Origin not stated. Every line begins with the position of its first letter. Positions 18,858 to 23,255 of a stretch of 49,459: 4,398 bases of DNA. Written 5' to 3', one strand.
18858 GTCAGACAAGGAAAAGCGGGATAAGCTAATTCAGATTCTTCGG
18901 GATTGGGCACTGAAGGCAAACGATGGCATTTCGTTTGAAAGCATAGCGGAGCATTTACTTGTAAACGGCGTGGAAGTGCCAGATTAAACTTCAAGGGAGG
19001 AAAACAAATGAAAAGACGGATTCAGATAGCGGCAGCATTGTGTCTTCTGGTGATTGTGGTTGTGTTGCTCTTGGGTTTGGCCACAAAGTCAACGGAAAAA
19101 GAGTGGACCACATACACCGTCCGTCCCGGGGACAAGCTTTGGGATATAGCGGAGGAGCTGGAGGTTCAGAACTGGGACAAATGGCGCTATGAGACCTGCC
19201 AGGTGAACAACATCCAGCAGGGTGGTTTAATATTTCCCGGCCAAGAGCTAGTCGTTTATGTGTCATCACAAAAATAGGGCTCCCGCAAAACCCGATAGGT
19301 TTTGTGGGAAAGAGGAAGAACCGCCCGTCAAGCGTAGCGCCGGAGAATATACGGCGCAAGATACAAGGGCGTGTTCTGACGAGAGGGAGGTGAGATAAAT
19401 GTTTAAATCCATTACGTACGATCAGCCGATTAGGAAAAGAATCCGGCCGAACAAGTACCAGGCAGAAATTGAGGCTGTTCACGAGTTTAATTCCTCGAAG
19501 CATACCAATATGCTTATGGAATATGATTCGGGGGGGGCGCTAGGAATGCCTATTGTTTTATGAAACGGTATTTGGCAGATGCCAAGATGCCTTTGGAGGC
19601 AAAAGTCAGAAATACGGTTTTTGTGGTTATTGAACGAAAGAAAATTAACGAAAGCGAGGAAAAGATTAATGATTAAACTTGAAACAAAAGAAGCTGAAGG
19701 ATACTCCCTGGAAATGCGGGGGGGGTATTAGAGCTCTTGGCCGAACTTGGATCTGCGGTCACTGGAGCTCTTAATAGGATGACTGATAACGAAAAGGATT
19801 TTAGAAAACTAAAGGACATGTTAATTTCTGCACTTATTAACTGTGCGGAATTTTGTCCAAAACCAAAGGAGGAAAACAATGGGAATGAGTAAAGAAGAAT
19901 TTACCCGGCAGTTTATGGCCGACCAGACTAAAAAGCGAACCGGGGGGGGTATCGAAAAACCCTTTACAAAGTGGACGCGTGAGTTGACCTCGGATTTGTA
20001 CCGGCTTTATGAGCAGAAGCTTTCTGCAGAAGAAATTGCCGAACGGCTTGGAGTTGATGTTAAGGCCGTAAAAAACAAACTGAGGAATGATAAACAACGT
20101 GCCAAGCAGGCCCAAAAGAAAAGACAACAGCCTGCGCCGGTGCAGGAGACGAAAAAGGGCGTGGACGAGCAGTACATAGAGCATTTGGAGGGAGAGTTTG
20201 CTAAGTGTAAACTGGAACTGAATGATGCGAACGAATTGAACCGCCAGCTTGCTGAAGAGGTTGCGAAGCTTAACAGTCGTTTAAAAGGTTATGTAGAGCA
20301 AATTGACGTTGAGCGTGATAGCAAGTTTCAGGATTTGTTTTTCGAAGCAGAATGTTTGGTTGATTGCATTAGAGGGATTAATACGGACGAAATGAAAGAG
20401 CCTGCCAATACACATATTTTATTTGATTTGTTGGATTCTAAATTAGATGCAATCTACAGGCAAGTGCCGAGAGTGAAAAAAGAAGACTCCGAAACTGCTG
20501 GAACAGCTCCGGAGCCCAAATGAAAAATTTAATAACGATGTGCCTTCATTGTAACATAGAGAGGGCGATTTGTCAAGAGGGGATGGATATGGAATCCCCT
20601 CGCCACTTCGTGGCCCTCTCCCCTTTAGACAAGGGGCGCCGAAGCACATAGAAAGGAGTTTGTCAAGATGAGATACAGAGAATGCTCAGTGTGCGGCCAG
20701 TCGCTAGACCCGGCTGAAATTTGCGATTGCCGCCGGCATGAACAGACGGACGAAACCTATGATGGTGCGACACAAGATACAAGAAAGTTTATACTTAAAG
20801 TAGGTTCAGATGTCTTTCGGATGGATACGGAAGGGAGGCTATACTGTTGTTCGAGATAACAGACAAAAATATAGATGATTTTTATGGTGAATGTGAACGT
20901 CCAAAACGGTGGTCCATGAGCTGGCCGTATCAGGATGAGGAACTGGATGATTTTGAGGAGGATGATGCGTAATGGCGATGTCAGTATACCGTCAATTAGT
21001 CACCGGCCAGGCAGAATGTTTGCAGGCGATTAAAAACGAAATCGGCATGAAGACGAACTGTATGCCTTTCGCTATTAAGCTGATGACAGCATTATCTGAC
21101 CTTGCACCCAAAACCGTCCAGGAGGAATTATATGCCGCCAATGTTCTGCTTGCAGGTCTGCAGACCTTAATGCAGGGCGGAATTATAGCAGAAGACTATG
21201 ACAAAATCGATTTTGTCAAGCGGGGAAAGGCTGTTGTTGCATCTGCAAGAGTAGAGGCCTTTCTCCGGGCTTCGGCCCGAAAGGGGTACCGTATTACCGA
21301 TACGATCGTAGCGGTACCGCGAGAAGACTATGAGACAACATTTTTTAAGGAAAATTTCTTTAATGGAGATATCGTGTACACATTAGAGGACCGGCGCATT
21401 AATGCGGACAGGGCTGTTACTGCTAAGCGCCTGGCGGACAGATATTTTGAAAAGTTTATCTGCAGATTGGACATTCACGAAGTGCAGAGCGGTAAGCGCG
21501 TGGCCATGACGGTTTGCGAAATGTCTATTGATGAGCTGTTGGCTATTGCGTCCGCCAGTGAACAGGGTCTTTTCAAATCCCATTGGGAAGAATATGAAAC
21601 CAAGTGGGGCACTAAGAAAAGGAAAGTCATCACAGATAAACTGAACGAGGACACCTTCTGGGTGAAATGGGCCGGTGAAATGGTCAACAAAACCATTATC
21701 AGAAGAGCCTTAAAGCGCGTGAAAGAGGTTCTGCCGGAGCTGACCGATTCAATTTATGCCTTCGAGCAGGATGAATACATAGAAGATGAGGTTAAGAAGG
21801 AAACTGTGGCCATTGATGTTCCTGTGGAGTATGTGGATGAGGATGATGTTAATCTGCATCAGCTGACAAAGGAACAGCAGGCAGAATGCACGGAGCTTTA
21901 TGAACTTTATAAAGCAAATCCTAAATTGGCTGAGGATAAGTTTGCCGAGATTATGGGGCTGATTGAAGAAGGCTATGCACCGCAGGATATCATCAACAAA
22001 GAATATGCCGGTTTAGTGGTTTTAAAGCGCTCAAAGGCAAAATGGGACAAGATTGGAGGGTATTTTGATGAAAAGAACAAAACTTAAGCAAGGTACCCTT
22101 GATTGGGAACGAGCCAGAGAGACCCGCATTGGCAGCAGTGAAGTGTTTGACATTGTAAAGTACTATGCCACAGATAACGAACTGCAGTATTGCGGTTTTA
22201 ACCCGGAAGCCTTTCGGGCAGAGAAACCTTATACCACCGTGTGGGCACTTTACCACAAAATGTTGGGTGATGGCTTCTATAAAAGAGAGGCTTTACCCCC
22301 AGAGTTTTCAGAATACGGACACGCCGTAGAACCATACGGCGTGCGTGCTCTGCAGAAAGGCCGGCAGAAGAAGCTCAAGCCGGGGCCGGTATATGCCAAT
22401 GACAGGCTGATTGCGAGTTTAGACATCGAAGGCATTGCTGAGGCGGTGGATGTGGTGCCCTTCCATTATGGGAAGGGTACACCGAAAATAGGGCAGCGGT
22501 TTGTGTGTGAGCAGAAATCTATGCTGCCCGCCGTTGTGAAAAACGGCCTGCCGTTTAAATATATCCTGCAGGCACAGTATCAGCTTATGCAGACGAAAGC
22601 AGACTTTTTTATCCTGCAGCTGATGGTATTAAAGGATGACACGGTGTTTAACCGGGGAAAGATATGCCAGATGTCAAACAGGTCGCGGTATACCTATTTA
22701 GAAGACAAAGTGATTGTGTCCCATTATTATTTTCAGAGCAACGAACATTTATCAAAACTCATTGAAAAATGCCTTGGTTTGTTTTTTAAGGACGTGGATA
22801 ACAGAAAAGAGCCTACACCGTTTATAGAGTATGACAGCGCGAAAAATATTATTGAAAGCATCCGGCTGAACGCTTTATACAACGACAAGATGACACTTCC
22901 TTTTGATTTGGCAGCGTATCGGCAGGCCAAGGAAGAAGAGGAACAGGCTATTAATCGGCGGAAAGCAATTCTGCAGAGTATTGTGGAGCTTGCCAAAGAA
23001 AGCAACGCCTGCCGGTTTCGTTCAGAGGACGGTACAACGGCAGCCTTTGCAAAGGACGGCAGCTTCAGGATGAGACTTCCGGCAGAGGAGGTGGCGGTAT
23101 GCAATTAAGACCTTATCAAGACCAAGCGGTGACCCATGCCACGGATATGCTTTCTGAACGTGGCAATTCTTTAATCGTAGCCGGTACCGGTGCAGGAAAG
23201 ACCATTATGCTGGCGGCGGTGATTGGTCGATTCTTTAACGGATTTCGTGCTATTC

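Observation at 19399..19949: Three G8 homopolymers in three consecutive early genes, two breaking the frame in the same -1 direction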

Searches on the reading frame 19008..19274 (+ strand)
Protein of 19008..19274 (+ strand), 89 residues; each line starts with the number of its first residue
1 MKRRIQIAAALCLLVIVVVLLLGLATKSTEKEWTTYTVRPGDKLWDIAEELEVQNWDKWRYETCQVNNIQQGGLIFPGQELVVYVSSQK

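Call 7: search_protein_families(library=pfam, max_evalue=0.01, proteins=[window:19008-19274:+])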
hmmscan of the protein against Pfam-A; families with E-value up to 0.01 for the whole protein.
window:19008-19274:+ (89 aa): 1 family
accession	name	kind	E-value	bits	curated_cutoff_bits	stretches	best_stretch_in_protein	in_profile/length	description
PF01476.26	LysM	-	7.1e-07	29.5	20.9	1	36-83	1-42/43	LysM domain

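Call 8: search_protein_families(library=phrogs, max_evalue=0.01, proteins=[window:19008-19274:+])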
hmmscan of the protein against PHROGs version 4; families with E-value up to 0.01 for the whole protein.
window:19008-19274:+ (89 aa): 9 families
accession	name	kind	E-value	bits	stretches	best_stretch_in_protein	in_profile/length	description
phrog_14367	-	unknown function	7.2e-07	28.4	1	7-86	7-87/869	-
phrog_380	-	lysis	7.5e-07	29.5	1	27-88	177-239/309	endolysin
phrog_4602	-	other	2.5e-06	28.6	1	10-85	6-81/220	transglycosylase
phrog_291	-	lysis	1.4e-05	25.1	1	28-84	425-475/509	endolysin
phrog_14642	-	lysis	0.0016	18.9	1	13-83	6-70/215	endolysin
phrog_13545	-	unknown function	0.0058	16.9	1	26-83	265-317/323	-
phrog_7348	-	lysis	0.0058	14.5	1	31-83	2102-2149/2564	endolysin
phrog_20780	-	unknown function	0.0084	17.3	1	26-81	63-115/117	-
phrog_30153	-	unknown function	0.0096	17.4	0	30-61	42-73/114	-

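Call 36: list_cluster_members(proteins=[P0004, window:19008-19274:+, window:18616-18837:+, window:18856-18984:+, window:19560-19673:+, window:19737-19889:+, window:19579-19728:+, window:20972-22084:+, window:20668-20856:+, window:18253-18561:+])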
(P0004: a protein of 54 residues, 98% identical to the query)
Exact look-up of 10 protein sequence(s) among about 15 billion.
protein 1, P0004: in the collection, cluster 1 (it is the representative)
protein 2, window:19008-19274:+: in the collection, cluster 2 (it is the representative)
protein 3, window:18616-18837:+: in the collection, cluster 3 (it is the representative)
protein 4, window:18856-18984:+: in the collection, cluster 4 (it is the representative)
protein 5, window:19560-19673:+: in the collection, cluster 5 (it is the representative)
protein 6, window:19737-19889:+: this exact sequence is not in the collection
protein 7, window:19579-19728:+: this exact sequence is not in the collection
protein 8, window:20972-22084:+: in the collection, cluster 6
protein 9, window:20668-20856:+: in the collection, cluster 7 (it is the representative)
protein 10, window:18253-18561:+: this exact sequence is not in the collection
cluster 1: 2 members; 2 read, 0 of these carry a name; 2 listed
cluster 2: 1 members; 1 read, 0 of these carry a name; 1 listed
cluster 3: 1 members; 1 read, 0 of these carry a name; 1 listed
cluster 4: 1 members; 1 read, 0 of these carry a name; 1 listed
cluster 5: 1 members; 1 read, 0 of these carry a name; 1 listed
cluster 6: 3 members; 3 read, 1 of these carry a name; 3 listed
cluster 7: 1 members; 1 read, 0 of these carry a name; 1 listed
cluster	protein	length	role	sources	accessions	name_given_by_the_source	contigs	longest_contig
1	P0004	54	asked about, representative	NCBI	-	-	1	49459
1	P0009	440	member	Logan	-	-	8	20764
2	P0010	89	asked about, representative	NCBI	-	-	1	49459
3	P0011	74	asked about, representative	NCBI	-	-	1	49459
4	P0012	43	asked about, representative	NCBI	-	-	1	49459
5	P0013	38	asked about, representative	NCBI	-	-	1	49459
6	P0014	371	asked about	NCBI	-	-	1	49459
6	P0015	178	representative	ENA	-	-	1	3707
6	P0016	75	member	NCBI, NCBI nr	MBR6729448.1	MAG: hypothetical protein IKL80_04725, partial [Clostridia bacterium] | hypothetical protein [Clostridia bacterium]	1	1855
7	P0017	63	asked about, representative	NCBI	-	-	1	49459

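Call 38: find_encoding_contigs(protein=P0015, flank=10000)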
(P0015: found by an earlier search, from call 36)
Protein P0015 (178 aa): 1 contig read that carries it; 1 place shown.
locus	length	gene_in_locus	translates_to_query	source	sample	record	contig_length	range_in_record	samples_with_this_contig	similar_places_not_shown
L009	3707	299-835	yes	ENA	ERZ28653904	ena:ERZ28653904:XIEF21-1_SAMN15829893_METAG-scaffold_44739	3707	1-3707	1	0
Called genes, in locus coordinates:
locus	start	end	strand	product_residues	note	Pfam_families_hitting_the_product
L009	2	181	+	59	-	?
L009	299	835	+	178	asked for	-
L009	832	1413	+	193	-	-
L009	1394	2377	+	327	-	-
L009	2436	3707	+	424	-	?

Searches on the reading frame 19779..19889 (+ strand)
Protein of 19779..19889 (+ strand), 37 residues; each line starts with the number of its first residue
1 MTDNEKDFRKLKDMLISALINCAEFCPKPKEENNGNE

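Call 65: list_cluster_members(proteins=[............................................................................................, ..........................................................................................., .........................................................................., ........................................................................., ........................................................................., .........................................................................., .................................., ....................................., window:19779-19889:+, window:19679-19771:+])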
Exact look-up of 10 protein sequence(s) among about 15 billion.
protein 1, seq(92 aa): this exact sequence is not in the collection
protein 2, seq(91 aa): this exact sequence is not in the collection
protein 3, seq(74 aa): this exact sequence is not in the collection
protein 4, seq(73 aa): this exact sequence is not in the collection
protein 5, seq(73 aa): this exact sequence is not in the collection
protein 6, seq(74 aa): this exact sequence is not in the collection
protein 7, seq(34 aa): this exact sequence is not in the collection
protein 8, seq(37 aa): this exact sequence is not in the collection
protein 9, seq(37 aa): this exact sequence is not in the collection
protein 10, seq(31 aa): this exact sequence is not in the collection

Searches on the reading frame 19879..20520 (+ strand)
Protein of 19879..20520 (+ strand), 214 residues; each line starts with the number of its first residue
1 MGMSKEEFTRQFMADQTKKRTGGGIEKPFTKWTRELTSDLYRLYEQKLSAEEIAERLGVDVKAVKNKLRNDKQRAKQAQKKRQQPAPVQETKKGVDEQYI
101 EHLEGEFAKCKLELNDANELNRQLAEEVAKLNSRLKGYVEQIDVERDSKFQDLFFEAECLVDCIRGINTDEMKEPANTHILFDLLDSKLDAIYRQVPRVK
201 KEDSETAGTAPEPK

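Call 7: search_protein_families(library=pfam, max_evalue=0.01, proteins=[window:19879-20520:+])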
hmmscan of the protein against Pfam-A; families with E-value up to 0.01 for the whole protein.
window:19879-20520:+ (214 aa): 5 families
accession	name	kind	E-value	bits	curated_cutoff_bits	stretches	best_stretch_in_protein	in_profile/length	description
PF08281.18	Sigma70_r4_2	-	4.2e-05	23.5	25.7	1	42-69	20-48/54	Sigma-70, region 4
PF07750.17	GcrA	-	0.00045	21.1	26.9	1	31-92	2-65/155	GcrA cell cycle regulator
PF15978.11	TnsD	-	0.0015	18.1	32.4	1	39-92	190-239/355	Tn7-like transposition protein D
PF08279.18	HTH_11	-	0.0025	18.1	25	1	40-68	6-36/55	HTH domain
PF08614.16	ATG16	-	0.0042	17.7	33.7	1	41-136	25-112/200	Autophagy protein 16 (ATG16)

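Call 8: search_protein_families(library=phrogs, max_evalue=0.01, proteins=[window:19879-20520:+])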
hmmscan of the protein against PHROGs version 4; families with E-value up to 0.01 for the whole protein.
window:19879-20520:+ (214 aa): 11 families
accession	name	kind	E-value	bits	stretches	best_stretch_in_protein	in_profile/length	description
phrog_323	-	transcription regulation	7.2e-08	33.3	1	25-102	142-216/319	transcriptional regulator, D5-like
phrog_664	-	DNA, RNA and nucleotide metabolism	3.7e-06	27.9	1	6-84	51-137/210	DNA binding protein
phrog_7545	-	DNA, RNA and nucleotide metabolism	4.4e-05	24.7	1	38-139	8-69/160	HNH endonuclease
phrog_125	-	DNA, RNA and nucleotide metabolism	0.00026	21.6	1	13-93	147-225/254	DNA invertase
phrog_11376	-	unknown function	0.00036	21.8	1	15-83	26-94/134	-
phrog_509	-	head and packaging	0.0019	18.8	1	34-91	8-65/238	terminase small subunit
phrog_704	-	DNA, RNA and nucleotide metabolism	0.002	18.3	1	30-97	2-72/390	DNA repair exonuclease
phrog_803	-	moron, auxiliary metabolic gene and host takeover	0.0024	19.2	1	49-109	24-78/117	host nuclease inhibitor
phrog_16311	-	unknown function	0.0028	18.8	1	31-95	4-71/151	-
phrog_1157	-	integration and excision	0.0049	17.1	0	39-88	9-57/422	transposase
phrog_20467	-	DNA, RNA and nucleotide metabolism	0.0077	17.1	0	33-71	64-102/112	HNH endonuclease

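Call 20: find_homologous_proteins(query=window:19879-20520:+, max_evalue=0.001)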
Query window:19879-20520:+ (214 aa): 4 proteins with E <= 0.001 among 231 candidates.
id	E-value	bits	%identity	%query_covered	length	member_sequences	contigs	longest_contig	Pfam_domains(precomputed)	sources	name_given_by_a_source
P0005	1.6e-134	464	100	100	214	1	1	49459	-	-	-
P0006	2.7e-94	333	76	100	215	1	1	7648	-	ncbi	-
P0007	1.3e-87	311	73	94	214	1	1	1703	PF08281.19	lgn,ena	-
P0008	1.0e-45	174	50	100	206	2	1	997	PF08281.19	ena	-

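Call 21: find_encoding_contigs(protein=P0006, flank=10000)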
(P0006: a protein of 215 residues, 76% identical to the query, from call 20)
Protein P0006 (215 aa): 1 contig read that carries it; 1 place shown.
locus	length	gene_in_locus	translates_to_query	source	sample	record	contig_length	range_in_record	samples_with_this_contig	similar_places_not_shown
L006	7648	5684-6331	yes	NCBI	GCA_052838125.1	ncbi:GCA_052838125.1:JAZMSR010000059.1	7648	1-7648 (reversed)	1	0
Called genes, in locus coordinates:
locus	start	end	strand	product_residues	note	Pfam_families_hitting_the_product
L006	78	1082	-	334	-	PF14659:Phage_int_SAM_3, PF22022:Phage_int_M, PF00589:Phage_integrase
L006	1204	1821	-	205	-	-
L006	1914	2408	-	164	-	-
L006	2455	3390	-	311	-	PF06114:Peptidase_M78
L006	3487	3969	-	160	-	PF01381:HTH_3, PF12844:HTH_19, PF13443:HTH_26 (weak), PF13560:HTH_31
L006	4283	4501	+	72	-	PF13560:HTH_31, PF01381:HTH_3, PF12844:HTH_19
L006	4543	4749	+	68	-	-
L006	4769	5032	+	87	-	PF01476:LysM (weak)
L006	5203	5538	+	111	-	-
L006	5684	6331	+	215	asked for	-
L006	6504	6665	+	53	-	-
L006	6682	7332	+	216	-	PF16784:HNHc_6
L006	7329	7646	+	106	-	?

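Call 22: find_encoding_contigs(protein=P0008, flank=10000)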
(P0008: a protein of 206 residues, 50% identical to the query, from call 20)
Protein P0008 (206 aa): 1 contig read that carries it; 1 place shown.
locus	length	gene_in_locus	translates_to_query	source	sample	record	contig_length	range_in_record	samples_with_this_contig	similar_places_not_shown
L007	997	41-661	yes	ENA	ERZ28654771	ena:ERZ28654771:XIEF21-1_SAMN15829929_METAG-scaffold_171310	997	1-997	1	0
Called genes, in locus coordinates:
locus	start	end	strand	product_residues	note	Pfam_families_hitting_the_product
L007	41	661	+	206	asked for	PF08281:Sigma70_r4_2 (weak)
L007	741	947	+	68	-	-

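Call 23: find_encoding_contigs(protein=P0007, flank=10000)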
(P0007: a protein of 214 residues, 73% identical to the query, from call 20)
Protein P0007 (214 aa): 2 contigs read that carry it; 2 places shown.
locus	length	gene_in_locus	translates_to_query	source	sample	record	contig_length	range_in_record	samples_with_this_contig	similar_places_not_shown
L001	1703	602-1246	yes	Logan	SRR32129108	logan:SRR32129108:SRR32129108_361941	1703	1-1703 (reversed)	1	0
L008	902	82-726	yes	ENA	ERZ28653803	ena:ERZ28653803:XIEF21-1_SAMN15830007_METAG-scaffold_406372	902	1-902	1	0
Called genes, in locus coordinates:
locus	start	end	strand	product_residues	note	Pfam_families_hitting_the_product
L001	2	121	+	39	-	?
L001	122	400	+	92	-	-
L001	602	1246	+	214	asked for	PF08281:Sigma70_r4_2 (faint)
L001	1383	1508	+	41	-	-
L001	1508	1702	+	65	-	?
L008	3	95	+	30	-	?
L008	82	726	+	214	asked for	PF08281:Sigma70_r4_2 (faint)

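Call 70: search_protein_families(library=ncbifam, max_evalue=0.01, proteins=[window:19879-20520:+])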
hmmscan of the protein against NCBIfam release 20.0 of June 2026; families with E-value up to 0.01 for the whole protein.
window:19879-20520:+ (214 aa): 5 families
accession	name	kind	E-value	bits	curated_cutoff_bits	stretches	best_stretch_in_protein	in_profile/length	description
NF033546.1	transpos_IS21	equivalog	4.7e-06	26.3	160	1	42-90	3-52/294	IS21 family transposase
TIGR03879.1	near_KaiC_dom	domain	0.00061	20.2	65.1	1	37-80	22-68/91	probable regulatory domain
TIGR02985.1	Sig70_bacteroi1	subfamily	0.0014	18.9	126.4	0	44-69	127-152/162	RNA polymerase sigma-70 factor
TIGR04381.1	HTH_TypR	domain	0.0061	16.5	30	0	40-70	14-44/49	TyrR/PhhR family helix-turn-helix DNA-binding protein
NF008085.0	PRK10820.1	equivalog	0.0087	14.7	576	0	37-78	476-517/520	transcriptional regulator TyrR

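Call 80: find_encoding_contigs(protein=P0005, flank=1000, max_places=3)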
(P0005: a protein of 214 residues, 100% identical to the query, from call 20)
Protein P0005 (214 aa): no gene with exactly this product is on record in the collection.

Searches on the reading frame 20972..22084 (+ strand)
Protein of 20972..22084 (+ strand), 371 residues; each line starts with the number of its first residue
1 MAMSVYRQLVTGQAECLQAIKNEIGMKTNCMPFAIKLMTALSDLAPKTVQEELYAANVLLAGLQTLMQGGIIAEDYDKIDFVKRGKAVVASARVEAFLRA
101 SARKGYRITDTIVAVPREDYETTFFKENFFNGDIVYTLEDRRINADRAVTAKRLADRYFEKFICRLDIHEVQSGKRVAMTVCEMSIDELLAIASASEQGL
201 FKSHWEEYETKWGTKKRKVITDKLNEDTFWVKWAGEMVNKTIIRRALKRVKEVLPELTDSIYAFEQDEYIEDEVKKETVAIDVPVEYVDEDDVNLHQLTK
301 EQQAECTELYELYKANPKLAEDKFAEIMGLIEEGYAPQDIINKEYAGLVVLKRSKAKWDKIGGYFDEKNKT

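Call 7: search_protein_families(library=pfam, max_evalue=0.01, proteins=[window:20972-22084:+])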
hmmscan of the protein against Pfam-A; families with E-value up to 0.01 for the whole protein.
window:20972-22084:+ (371 aa): 2 families
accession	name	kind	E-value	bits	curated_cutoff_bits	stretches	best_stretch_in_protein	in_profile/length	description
PF03837.19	RecT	-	7.9e-05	22.7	24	1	206-276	136-193/198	RecT family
PF09180.16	ProRS-C_1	-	0.0064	17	31.5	0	12-35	20-43/71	Prolyl-tRNA synthetase, C-terminal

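Call 8: search_protein_families(library=phrogs, max_evalue=0.01, proteins=[window:20972-22084:+])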
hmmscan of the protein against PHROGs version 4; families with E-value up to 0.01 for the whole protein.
window:20972-22084:+ (371 aa): 1 family
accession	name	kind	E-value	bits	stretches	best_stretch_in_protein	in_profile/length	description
phrog_148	-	DNA, RNA and nucleotide metabolism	0.00012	22.8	1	206-304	193-273/387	RecT-like ssDNA annealing protein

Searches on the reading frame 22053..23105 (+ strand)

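Call 7: search_protein_families(library=pfam, max_evalue=0.01, proteins=[window:22053-23105:+])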
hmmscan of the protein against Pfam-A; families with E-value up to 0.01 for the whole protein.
window:22053-23105:+ (351 aa): 0 families

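Call 8: search_protein_families(library=phrogs, max_evalue=0.01, proteins=[window:22053-23105:+])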
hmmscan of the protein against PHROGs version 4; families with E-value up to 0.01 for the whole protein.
window:22053-23105:+ (351 aa): 1 family
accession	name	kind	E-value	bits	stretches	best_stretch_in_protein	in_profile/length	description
phrog_434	-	DNA, RNA and nucleotide metabolism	2.4e-12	47.7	1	58-339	80-331/372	RecE-like recombination exonuclease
